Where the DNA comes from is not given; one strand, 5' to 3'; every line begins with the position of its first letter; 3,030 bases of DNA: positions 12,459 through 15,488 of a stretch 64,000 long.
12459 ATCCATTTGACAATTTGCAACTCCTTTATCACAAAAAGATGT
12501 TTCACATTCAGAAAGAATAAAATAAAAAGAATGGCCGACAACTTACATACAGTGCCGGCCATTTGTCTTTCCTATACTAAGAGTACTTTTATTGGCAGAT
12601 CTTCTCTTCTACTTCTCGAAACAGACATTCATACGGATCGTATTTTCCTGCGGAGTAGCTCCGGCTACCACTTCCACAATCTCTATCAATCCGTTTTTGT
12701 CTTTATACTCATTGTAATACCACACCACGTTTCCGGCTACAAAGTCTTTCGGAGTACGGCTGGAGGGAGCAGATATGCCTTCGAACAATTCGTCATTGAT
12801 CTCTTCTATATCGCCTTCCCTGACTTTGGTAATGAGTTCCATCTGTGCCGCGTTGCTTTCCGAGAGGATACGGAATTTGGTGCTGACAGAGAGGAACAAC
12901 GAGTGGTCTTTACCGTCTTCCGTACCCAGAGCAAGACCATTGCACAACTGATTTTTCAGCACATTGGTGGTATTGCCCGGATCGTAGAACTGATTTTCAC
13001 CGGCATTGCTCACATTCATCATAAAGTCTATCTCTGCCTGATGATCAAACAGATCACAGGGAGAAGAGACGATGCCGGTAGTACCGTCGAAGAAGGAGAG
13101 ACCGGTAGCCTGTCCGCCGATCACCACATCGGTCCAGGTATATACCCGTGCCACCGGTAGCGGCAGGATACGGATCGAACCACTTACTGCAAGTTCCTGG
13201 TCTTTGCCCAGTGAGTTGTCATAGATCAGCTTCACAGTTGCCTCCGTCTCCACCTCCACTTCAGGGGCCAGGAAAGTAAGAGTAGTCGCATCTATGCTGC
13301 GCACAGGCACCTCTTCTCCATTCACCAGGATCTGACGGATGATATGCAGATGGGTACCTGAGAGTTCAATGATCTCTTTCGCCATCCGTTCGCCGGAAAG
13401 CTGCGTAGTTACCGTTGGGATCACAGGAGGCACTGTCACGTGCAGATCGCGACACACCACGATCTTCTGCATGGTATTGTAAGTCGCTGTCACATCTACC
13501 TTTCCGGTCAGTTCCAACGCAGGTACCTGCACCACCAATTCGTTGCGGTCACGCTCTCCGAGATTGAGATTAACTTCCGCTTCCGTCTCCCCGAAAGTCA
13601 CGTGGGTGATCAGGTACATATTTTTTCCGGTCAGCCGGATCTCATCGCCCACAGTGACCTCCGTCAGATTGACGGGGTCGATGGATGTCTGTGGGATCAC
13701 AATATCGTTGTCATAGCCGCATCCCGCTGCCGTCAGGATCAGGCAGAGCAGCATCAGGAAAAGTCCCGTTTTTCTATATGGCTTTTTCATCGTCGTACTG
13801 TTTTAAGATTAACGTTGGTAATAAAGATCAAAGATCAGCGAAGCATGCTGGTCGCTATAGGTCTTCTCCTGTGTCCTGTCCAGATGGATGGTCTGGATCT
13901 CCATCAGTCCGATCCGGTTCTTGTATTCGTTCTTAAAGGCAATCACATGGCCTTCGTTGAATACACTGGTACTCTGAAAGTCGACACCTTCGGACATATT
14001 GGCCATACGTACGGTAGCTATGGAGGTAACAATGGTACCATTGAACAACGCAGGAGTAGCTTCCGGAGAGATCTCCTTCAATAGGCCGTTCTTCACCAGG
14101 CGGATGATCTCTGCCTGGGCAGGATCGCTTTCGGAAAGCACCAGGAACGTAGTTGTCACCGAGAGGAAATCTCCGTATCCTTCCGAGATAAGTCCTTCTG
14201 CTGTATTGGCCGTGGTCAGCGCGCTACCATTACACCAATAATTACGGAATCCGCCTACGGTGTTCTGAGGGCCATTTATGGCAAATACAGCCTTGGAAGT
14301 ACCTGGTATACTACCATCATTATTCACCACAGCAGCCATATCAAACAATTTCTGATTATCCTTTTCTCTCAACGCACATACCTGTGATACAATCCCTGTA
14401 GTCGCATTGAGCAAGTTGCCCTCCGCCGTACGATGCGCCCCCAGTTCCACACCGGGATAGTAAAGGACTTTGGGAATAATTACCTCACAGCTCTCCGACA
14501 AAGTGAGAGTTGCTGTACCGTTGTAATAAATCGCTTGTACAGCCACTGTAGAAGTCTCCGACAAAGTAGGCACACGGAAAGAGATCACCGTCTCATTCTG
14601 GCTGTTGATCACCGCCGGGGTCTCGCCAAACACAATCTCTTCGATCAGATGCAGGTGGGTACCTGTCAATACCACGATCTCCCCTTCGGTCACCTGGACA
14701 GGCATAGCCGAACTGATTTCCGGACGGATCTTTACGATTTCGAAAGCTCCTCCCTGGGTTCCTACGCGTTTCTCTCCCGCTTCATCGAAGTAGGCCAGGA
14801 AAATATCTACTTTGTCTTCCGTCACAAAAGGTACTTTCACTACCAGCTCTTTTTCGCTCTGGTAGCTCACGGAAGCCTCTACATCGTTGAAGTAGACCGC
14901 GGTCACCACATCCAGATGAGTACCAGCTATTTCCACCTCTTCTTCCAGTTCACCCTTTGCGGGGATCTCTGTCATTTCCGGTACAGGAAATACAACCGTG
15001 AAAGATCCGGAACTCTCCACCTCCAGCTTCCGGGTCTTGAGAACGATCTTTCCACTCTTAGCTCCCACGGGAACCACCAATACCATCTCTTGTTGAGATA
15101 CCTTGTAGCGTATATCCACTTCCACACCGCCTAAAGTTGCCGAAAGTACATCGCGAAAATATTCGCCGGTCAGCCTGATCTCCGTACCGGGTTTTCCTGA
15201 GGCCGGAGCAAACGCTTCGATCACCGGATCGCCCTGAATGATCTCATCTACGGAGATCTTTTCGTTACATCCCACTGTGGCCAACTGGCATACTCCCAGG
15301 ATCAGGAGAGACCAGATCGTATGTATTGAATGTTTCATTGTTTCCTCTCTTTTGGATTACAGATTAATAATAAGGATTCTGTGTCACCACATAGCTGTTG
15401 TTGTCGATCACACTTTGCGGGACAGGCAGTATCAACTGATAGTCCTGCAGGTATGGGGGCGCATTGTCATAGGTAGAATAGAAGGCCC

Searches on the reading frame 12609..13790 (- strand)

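Call 12: search_protein_families(library=pfam, proteins=[window:12609-13790:-])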
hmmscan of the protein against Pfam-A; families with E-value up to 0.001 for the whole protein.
window:12609-13790:- (393 aa): 1 family
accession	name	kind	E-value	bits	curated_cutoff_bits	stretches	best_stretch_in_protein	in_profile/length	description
PF01833.30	TIG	-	1.9e-08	34.6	20.9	1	35-106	4-72/84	IPT/TIG domain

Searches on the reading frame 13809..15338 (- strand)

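Call 12: search_protein_families(library=pfam, proteins=[window:13809-15338:-])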
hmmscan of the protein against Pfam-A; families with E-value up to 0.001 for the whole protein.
window:13809-15338:- (509 aa): 2 families
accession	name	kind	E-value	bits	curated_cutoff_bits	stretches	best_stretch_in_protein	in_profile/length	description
PF01833.30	TIG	-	3.6e-19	69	20.9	2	38-114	1-83/84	IPT/TIG domain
PF20144.5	TIG_SUH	-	2e-10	41.2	24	1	122-174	6-57/94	TIG domain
